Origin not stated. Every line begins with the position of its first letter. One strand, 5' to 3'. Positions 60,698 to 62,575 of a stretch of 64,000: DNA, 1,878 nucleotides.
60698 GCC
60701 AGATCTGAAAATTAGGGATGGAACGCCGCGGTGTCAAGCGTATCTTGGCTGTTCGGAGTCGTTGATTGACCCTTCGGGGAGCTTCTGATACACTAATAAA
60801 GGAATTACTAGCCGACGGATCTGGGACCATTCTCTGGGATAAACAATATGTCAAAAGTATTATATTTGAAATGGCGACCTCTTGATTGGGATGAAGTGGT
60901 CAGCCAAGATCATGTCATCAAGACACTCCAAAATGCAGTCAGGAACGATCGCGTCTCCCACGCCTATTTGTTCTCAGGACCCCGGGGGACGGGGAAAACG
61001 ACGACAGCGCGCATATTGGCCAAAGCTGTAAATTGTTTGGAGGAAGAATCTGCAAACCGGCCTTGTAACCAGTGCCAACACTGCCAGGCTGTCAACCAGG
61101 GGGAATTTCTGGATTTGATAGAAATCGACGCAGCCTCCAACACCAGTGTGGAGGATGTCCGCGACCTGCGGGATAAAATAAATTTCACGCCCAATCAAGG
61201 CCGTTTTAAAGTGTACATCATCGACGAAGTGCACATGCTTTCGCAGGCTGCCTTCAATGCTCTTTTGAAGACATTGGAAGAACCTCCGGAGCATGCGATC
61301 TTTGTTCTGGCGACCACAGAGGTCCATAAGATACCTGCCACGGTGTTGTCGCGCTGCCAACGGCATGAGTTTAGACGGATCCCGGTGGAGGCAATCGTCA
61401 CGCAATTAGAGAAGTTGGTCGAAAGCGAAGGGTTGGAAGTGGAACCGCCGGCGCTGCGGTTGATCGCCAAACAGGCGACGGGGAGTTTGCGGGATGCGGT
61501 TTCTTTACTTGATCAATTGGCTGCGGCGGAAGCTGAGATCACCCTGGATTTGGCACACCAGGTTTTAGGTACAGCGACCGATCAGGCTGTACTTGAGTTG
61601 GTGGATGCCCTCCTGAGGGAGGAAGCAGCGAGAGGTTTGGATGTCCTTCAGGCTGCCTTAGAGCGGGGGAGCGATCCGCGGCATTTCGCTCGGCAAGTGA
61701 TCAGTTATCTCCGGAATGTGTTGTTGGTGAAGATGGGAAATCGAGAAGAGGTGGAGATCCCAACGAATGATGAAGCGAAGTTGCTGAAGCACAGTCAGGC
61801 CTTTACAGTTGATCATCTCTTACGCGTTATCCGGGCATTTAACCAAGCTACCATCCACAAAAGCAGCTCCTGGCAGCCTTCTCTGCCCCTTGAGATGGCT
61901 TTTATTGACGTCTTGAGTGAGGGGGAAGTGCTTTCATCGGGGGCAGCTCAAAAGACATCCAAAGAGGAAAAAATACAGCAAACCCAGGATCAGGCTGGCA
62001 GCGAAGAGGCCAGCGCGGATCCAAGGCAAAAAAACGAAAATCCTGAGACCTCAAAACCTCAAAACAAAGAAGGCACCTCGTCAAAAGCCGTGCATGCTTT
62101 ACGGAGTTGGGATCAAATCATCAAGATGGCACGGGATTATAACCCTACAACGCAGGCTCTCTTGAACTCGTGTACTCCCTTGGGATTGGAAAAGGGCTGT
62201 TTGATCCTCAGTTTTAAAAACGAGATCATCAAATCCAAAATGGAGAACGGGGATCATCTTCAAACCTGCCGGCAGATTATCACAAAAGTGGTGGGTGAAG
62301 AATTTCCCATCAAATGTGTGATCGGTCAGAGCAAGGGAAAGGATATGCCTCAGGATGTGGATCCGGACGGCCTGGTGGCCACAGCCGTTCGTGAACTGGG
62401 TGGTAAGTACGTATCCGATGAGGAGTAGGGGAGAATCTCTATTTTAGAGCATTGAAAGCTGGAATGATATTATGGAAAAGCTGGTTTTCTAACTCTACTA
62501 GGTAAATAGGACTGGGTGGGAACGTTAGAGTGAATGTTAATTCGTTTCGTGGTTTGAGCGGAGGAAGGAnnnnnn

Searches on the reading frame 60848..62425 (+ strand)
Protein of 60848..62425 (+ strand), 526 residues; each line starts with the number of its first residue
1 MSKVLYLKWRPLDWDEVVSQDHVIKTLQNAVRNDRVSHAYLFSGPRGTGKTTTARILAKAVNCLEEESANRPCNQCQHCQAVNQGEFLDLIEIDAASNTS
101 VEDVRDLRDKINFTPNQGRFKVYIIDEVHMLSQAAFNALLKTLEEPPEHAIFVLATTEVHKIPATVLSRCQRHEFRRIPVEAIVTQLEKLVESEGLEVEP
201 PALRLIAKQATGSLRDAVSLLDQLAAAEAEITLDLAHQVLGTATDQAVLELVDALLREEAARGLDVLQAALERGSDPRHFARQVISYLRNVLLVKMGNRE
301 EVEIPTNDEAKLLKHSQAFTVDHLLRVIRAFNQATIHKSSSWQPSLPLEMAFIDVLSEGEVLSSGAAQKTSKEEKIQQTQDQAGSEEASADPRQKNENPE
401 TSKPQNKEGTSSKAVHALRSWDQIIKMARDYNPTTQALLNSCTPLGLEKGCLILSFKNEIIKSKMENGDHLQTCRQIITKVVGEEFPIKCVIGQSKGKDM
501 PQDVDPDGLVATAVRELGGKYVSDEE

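Call 3: search_protein_families(library=pfam, proteins=[window:60848-62425:+], max_evalue=0.01)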
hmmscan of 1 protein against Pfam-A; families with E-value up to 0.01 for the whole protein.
window:60848-62425:+ (526 aa): 20 families
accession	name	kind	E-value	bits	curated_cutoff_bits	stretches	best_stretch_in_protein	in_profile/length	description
PF13177.12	DNA_pol3_delta2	-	1.5e-47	162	27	1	20-177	2-159/161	DNA polymerase III, delta subunit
PF22608.2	DNAX_ATPase_lid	-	1.9e-14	53.6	27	1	183-224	2-43/49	DNA polymerase III clamp loader subunit, ATPase lid domain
PF00004.35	AAA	-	4.6e-14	53.4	21.2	1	41-175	2-128/131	ATPase family associated with various cellular activities (AAA)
PF12169.13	DNA_pol3_gamma3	-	4.8e-13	49.5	24.4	1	232-357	2-129/143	DNA polymerase III subunits gamma and tau domain III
PF07728.20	AAA_5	-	3e-07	31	22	1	41-145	3-92/139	AAA domain (dynein-related subfamily)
PF13401.12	AAA_22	-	1e-06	29.5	27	1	41-144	9-109/130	AAA domain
PF05496.18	RuvB_N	-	6.9e-06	26.3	27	1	10-63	2-59/159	Holliday junction DNA helicase RuvB P-loop domain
PF13191.12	AAA_16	-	3.1e-05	25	32.6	1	17-145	2-158/167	AAA ATPase domain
PF13604.12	AAA_30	-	3.8e-05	23.9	27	1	40-146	21-115/191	AAA domain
PF04851.21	ResIII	-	7.4e-05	23.2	22.5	0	100-144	114-151/164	Type III restriction enzyme, res subunit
PF13245.12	AAA_19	-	7.6e-05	23.3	25.1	1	29-152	3-122/134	AAA domain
PF13173.12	AAA_14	-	0.00061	20.2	27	1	38-152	3-94/129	AAA domain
PF13479.12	AAA_24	-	0.001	19.4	27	1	42-139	7-84/195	AAA domain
PF13521.12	AAA_28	-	0.0014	19.3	27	1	41-80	3-43/164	AAA domain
PF06068.19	TIP49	-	0.0024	17.6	23.8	0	122-157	277-311/347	TIP49 P-loop domain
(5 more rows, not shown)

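Call 4: search_protein_families(library=ncbifam, proteins=[window:60848-62425:+], max_evalue=0.001)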
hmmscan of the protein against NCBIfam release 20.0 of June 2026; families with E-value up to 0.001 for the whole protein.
window:60848-62425:+ (526 aa): 82 families (the best 25 are shown)
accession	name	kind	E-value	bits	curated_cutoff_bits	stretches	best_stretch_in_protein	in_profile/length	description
NF011512.0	PRK14950.1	equivalog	3.4e-160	535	593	2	3-412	4-414/585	DNA polymerase III subunits gamma and tau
NF004046.1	PRK05563.1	equivalog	2.8e-155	518.4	400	1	3-496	3-526/567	DNA polymerase III subunit gamma/tau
TIGR02397.1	dnaX_nterm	equivalog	7.3e-132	439.9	250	1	3-355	2-354/355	DNA polymerase III subunit gamma/tau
NF011526.0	PRK14965.1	equivalog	3.7e-131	438.8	670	2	3-355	4-358/578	DNA polymerase III subunits gamma and tau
NF011510.0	PRK14948.1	equivalog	1.2e-124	417.4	593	1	5-416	8-424/640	DNA polymerase III subunit gamma/tau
NF005942.0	PRK07994.1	equivalog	5.7e-119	399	613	1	3-299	4-300/655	DNA polymerase III subunit gamma/tau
NF006585.0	PRK09111.1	equivalog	6.7e-119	398.2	604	1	3-423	28-454/616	DNA polymerase III subunit gamma/tau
NF011524.0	PRK14963.1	equivalog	9.1e-117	391.7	601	1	4-485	3-490/647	DNA polymerase III subunits gamma and tau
NF005173.0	PRK06647.1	equivalog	7.2e-113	378.4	623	1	3-424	4-424/568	DNA polymerase III subunits gamma and tau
NF004962.0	PRK06305.1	equivalog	2.6e-110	369.8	559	1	5-418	7-414/465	DNA polymerase III subunits gamma and tau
NF011514.0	PRK14953.1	equivalog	4e-109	365.7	536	1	8-384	9-380/488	DNA polymerase III subunits gamma and tau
NF011523.0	PRK14962.1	equivalog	5.1e-107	358.6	576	1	3-402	2-372/474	DNA polymerase III subunits gamma and tau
NF011531.0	PRK14971.1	equivalog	2.2e-106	357.1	685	1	7-417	9-416/614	DNA polymerase III subunit gamma/tau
NF005846.3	PRK07764.1-6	equivalog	2.4e-106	357.2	625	2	5-350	2-354/628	DNA polymerase III subunit gamma and tau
NF011515.0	PRK14954.1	equivalog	1.2e-100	337.9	1117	1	3-402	4-421/620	DNA polymerase III subunits gamma and tau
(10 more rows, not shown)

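Call 6: find_homologous_proteins(query=window:60848-62425:+, max_evalue=1e-60)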
Query window:60848-62425:+ (526 aa): 7998 proteins with E <= 1e-60 among 8000 candidates; the best 120 are listed.
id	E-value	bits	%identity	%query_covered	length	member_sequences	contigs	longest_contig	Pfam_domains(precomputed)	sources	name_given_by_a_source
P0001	0.0e+0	1088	94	100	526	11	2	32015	PF12169.14,PF00004.36,PF13401.13,PF22608.3,PF05496.19,PF13177.13,PF07728.21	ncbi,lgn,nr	ncbi:MAG: DNA polymerase III subunit gamma/tau [Anaerolineales bacterium]|nr:DNA polymerase III subu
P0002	9.5e-271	917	78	100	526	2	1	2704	PF12169.14,PF00004.36,PF13401.13,PF22608.3,PF13177.13,PF07728.21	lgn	-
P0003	6.5e-265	897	76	100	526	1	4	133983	PF12169.14,PF13604.13,PF00004.36,PF13401.13,PF22608.3,PF13177.13,PF07728.21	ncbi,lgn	ncbi:MAG: DNA polymerase III subunit gamma/tau [Anaerolineales bacterium]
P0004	1.8e-261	886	75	100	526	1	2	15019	PF12169.14,PF00004.36,PF13401.13,PF22608.3,PF13177.13,PF07728.21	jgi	jgi:DNA polymerase-3 subunit gamma/tau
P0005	4.0e-250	849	72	100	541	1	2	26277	PF12169.14,PF13604.13,PF00004.36,PF13401.13,PF22608.3,PF05496.19,PF13177.13,PF07728.21,PF13191.13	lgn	-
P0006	9.5e-247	837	68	100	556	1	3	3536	PF12169.14,PF00004.36,PF13401.13,PF22608.3,PF05496.19,PF13177.13,PF07728.21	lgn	-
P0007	3.7e-245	832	69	100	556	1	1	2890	PF12169.14,PF00004.36,PF13401.13,PF20964.3,PF22608.3,PF05496.19,PF13177.13,PF07728.21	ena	-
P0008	6.8e-245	831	69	100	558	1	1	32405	PF12169.14,PF00004.36,PF13401.13,PF22608.3,PF05496.19,PF13177.13,PF07728.21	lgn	-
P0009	1.4e-217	741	64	100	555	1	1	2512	PF12169.14,PF13604.13,PF00004.36,PF13401.13,PF20964.3,PF22608.3,PF05496.19,PF13177.13,PF07728.21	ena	-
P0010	1.3e-213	728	64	100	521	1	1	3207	PF12169.14,PF13604.13,PF00004.36,PF13401.13,PF20964.3,PF22608.3,PF05496.19,PF13177.13,PF07728.21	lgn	-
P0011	2.8e-213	727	63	100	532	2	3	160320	PF12169.14,PF13604.13,PF00004.36,PF13401.13,PF22608.3,PF05496.19,PF13177.13,PF07728.21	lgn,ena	-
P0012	2.8e-213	727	63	100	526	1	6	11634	PF12169.14,PF13604.13,PF00004.36,PF13401.13,PF20964.3,PF22608.3,PF05496.19,PF13177.13,PF07728.21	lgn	-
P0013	1.7e-212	725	62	100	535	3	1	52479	PF12169.14,PF13604.13,PF00004.36,PF13401.13,PF20964.3,PF22608.3,PF05496.19,PF13177.13,PF07728.21,PF13191.13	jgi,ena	-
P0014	1.1e-210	719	63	100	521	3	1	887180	PF12169.14,PF13604.13,PF00004.36,PF13401.13,PF20964.3,PF22608.3,PF05496.19,PF13177.13,PF07728.21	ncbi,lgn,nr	ncbi:MAG: DNA polymerase III subunit gamma/tau [Anaerolineales bacterium]|nr:DNA polymerase III subu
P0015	1.7e-209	715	62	100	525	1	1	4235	PF12169.14,PF13604.13,PF00004.36,PF13401.13,PF20964.3,PF22608.3,PF13177.13,PF07728.21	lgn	-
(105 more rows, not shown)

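Call 7: find_related_loci(query=window:60848-62425:+, collection=genome_contigs, flank=1500)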
Query window:60848-62425:+ (526 aa) in genome_contigs; peptide patterns used: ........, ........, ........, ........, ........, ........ (x = any residue, [..] = any of these).
600 stretches matched a pattern (row limit reached: there are more); 600 encode a relative of the query (tblastn E <= 1e-3); the best 80 are kept; 80 distinct loci.
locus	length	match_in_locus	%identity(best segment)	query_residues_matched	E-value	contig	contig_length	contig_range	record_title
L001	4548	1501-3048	56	1-522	0e+0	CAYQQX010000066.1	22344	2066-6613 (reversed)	MAG TPA_asm: uncultured Anaerolineales bacterium isolate binchicken_co65_18 genome assembly, contig: NODE_9540_length_22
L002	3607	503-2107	51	1-525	3e-175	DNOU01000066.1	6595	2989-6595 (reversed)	MAG TPA_asm: Anaerolineaceae bacterium isolate UBA8906 contig_116724, whole genome shotgun sequence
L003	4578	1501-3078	49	1-522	6e-174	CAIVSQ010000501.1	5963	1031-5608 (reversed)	MAG: uncultured Anaerolineae bacterium isolate Loclat_bin-05256 genome assembly, contig: bin-05256:501/612, whole genome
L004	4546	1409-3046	49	1-519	6e-173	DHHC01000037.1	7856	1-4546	MAG TPA_asm: Leptolinea sp. UBA4782 UBA4782_contig_27890, whole genome shotgun sequence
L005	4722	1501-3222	48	1-522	5e-161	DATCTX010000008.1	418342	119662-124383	MAG TPA_asm: Anaerolineaceae bacterium isolate SMAG_U7342 k141_108027, whole genome shotgun sequence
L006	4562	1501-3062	68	1-522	7e-161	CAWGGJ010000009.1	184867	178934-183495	MAG: uncultured Chloroflexia bacterium isolate MFD02979.bin.1.144 genome assembly, contig: contig_51281, whole genome sh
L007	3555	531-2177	46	1-525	3e-145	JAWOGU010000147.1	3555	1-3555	MAG: Chloroflexota bacterium isolate CWP4-1.bin.112 k191_1376103, whole genome shotgun sequence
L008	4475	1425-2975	45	2-522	7e-138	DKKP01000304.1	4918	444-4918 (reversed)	MAG TPA_asm: Anaerolineales bacterium UBA6663 UBA6663_contig_17223, whole genome shotgun sequence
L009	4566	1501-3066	42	2-492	8e-130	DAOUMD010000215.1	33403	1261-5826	MAG TPA_asm: Anaerolineae bacterium isolate W31_78 k127_1020398, whole genome shotgun sequence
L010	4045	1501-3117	38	2-520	1e-110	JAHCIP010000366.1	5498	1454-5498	MAG: Anaerolineae bacterium isolate TGS_CHL14 CHL14_366, whole genome shotgun sequence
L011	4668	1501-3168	39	5-520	2e-110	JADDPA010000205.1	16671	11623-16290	MAG: Thermobaculum sp. isolate LB3_1 AB19_LB3_745_length_16690_cov_34, whole genome shotgun sequence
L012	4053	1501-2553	49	3-355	6e-110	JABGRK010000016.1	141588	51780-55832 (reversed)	MAG: Chloroflexi bacterium isolate co234_bin78 NODE_193_length_141588_cov_14.116736, whole genome shotgun sequence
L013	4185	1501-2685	47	2-396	2e-104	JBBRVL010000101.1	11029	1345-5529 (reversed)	MAG: Chloroflexia bacterium isolate La3_metabat2.148 La3_metabat2.148_K_2025133_L_11029_cov_8.9452, whole genome shotgun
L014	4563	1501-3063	37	1-518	2e-103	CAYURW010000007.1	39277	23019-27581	MAG TPA_asm: uncultured Clostridiaceae bacterium isolate SRP192927_co1_996 genome assembly, contig: NODE_1549_length_392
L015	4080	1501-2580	49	1-358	1e-103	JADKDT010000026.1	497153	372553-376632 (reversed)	MAG: Candidatus Brachythrix odensensis isolate OdNW_BATAC.48 tig00896810-10-4986080, whole genome shotgun sequence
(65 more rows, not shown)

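Call 9: find_encoding_contigs(protein=P0001, flank=1500, max_places=3)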
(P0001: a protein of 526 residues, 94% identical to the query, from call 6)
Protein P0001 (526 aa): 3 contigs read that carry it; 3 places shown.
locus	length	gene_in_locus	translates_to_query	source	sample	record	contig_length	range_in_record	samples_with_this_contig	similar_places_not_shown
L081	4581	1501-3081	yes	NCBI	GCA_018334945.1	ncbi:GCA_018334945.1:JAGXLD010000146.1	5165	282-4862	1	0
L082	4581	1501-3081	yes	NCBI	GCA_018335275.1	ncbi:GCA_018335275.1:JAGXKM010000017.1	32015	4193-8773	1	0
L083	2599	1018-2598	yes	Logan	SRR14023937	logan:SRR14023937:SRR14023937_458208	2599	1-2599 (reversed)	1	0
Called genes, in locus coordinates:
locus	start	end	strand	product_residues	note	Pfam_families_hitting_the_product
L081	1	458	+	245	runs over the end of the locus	PF01063:Aminotran_4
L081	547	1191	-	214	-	PF01476:LysM (faint)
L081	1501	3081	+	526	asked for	PF05496:RuvB_N (faint), PF13177:DNA_pol3_delta2, PF00004:AAA, PF07728:AAA_5 (weak), PF13401:AAA_22 (weak), PF22608:DNAX_ATPase_lid, PF12169:DNA_pol3_gamma3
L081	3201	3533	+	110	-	PF02575:YbaB_DNA_bd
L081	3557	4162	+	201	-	PF21176:RecR_HhH, PF13662:Toprim_4, PF01751:Toprim, PF21175:RecR_C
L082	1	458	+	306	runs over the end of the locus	PF01063:Aminotran_4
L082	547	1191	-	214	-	PF01476:LysM (faint)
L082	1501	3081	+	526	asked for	PF05496:RuvB_N (faint), PF13177:DNA_pol3_delta2, PF00004:AAA, PF07728:AAA_5 (weak), PF13401:AAA_22 (weak), PF22608:DNAX_ATPase_lid, PF12169:DNA_pol3_gamma3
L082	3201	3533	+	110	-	PF02575:YbaB_DNA_bd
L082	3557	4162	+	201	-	PF21176:RecR_HhH, PF13662:Toprim_4, PF01751:Toprim, PF21175:RecR_C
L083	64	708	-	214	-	PF01476:LysM (faint)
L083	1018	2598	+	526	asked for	PF05496:RuvB_N (faint), PF13177:DNA_pol3_delta2, PF00004:AAA, PF07728:AAA_5 (weak), PF13401:AAA_22 (weak), PF22608:DNAX_ATPase_lid, PF12169:DNA_pol3_gamma3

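Call 10: find_encoding_contigs(protein=P0002, flank=1500, max_places=2)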
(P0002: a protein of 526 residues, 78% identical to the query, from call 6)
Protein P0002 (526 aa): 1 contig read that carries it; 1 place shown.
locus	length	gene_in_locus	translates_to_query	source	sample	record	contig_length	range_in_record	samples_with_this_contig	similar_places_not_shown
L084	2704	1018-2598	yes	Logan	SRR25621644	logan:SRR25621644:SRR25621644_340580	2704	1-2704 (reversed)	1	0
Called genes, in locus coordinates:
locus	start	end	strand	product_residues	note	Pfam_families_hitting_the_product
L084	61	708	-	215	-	PF01476:LysM (weak)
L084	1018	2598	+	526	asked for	PF13177:DNA_pol3_delta2, PF00004:AAA, PF07728:AAA_5 (weak), PF13401:AAA_22 (faint), PF22608:DNAX_ATPase_lid, PF12169:DNA_pol3_gamma3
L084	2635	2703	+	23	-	?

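Call 11: find_encoding_contigs(protein=P0003, flank=1500, max_places=2)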
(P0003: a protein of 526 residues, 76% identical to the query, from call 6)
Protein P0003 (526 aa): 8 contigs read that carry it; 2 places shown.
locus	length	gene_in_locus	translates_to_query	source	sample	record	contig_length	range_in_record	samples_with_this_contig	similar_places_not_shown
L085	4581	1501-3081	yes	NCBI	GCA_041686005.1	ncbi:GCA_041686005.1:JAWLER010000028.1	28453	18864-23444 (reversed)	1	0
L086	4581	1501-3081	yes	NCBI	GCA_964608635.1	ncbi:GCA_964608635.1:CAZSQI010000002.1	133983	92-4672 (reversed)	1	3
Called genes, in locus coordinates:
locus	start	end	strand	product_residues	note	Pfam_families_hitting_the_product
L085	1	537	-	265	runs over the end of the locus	PF14378:PAP2_3 (weak), PF01569:PAP2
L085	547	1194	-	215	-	PF01476:LysM (weak)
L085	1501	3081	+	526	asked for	PF13177:DNA_pol3_delta2, PF13604:AAA_30 (faint), PF00004:AAA, PF07728:AAA_5 (weak), PF13401:AAA_22 (weak), PF22608:DNAX_ATPase_lid, PF12169:DNA_pol3_gamma3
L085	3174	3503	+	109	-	PF02575:YbaB_DNA_bd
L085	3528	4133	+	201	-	PF21176:RecR_HhH, PF13662:Toprim_4, PF01751:Toprim, PF21175:RecR_C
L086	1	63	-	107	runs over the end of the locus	PF01569:PAP2, PF14378:PAP2_3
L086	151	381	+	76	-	-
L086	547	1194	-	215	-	PF01476:LysM (weak)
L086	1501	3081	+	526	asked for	PF13177:DNA_pol3_delta2, PF13604:AAA_30 (faint), PF00004:AAA, PF07728:AAA_5 (weak), PF13401:AAA_22 (weak), PF22608:DNAX_ATPase_lid, PF12169:DNA_pol3_gamma3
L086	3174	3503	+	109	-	PF02575:YbaB_DNA_bd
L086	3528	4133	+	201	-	PF21176:RecR_HhH, PF13662:Toprim_4, PF01751:Toprim, PF21175:RecR_C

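Call 12: find_encoding_contigs(protein=P0004, flank=1500, max_places=2)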
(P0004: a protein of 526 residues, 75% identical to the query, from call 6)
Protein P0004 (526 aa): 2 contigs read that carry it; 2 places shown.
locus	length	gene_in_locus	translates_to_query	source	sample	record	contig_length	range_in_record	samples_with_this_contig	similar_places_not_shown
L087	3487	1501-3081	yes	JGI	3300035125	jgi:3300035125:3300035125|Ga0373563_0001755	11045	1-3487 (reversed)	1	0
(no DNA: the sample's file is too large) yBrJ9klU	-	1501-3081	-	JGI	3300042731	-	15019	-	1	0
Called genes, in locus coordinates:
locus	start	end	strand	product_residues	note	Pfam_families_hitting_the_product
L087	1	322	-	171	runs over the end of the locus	PF14378:PAP2_3 (weak), PF01569:PAP2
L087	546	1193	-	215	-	PF01476:LysM (weak)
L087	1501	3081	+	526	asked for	PF13177:DNA_pol3_delta2, PF00004:AAA, PF07728:AAA_5 (weak), PF13401:AAA_22 (weak), PF22608:DNAX_ATPase_lid, PF12169:DNA_pol3_gamma3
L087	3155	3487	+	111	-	?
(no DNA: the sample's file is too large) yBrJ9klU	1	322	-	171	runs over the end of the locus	PF14378:PAP2_3 (weak), PF01569:PAP2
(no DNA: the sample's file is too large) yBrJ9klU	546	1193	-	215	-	PF01476:LysM (weak)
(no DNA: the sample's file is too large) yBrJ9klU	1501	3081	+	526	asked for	PF13177:DNA_pol3_delta2, PF00004:AAA, PF07728:AAA_5 (weak), PF13401:AAA_22 (weak), PF22608:DNAX_ATPase_lid, PF12169:DNA_pol3_gamma3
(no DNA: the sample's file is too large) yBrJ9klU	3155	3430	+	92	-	?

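Call 22: find_encoding_contigs(protein=P0005, flank=1500, max_places=2)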
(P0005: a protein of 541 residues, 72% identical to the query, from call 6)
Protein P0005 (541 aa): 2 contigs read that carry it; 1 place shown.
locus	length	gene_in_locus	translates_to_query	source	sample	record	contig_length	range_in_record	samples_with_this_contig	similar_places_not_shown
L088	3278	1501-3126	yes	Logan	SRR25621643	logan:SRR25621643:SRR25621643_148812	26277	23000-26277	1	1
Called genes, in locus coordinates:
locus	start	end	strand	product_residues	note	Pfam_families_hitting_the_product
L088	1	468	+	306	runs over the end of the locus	PF01063:Aminotran_4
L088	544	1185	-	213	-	PF01476:LysM (weak)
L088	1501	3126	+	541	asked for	PF05496:RuvB_N (faint), PF13191:AAA_16 (faint), PF13177:DNA_pol3_delta2, PF13604:AAA_30 (faint), PF00004:AAA, PF13401:AAA_22 (weak), PF22608:DNAX_ATPase_lid, PF12169:DNA_pol3_gamma3, +1 more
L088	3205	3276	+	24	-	?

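Call 23: find_encoding_contigs(protein=P0006, flank=1500, max_places=2)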
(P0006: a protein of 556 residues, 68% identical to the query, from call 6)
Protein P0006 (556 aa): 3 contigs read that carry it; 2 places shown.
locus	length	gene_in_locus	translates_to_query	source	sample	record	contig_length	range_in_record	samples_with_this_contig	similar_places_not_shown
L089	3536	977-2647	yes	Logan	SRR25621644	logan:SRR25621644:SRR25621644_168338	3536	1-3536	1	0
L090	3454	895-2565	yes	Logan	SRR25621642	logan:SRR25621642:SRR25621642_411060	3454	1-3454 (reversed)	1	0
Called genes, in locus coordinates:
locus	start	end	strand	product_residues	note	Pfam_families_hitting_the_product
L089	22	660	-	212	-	PF01476:LysM (weak)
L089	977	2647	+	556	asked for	PF05496:RuvB_N (faint), PF13177:DNA_pol3_delta2, PF00004:AAA, PF07728:AAA_5 (weak), PF13401:AAA_22 (weak), PF22608:DNAX_ATPase_lid, PF12169:DNA_pol3_gamma3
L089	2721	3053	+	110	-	PF02575:YbaB_DNA_bd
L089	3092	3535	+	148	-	?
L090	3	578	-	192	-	?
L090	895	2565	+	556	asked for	PF05496:RuvB_N (faint), PF13177:DNA_pol3_delta2, PF00004:AAA, PF07728:AAA_5 (weak), PF13401:AAA_22 (weak), PF22608:DNAX_ATPase_lid, PF12169:DNA_pol3_gamma3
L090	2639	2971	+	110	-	PF02575:YbaB_DNA_bd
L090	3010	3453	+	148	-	?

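Call 24: find_encoding_contigs(protein=P0007, flank=1500, max_places=2)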
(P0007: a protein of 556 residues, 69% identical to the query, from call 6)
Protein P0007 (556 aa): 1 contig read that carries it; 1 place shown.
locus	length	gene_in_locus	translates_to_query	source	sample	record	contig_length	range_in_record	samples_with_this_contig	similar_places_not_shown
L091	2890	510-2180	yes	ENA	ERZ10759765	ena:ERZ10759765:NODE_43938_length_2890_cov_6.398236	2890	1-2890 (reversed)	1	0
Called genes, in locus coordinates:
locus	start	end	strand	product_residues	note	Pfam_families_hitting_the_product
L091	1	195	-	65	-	?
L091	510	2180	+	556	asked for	PF05496:RuvB_N (faint), PF13177:DNA_pol3_delta2, PF00004:AAA, PF07728:AAA_5 (weak), PF13401:AAA_22 (weak), PF22608:DNAX_ATPase_lid, PF12169:DNA_pol3_gamma3, PF20964:DnaX_C (faint)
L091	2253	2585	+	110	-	PF02575:YbaB_DNA_bd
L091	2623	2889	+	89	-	?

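Call 25: find_encoding_contigs(protein=P0008, flank=1500, max_places=2)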
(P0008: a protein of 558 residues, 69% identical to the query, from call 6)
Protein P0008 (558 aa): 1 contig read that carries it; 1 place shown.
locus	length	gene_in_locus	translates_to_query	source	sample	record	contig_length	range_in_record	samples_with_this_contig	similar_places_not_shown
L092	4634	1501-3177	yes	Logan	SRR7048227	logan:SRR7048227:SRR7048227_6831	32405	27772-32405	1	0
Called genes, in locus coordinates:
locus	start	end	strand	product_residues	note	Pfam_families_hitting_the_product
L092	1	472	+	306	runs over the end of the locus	PF01063:Aminotran_4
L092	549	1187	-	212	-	PF01476:LysM (weak)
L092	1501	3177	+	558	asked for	PF05496:RuvB_N (faint), PF13177:DNA_pol3_delta2, PF13401:AAA_22 (weak), PF00004:AAA, PF07728:AAA_5 (weak), PF22608:DNAX_ATPase_lid, PF12169:DNA_pol3_gamma3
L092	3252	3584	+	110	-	PF02575:YbaB_DNA_bd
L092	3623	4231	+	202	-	PF21176:RecR_HhH, PF01751:Toprim, PF13662:Toprim_4, PF21175:RecR_C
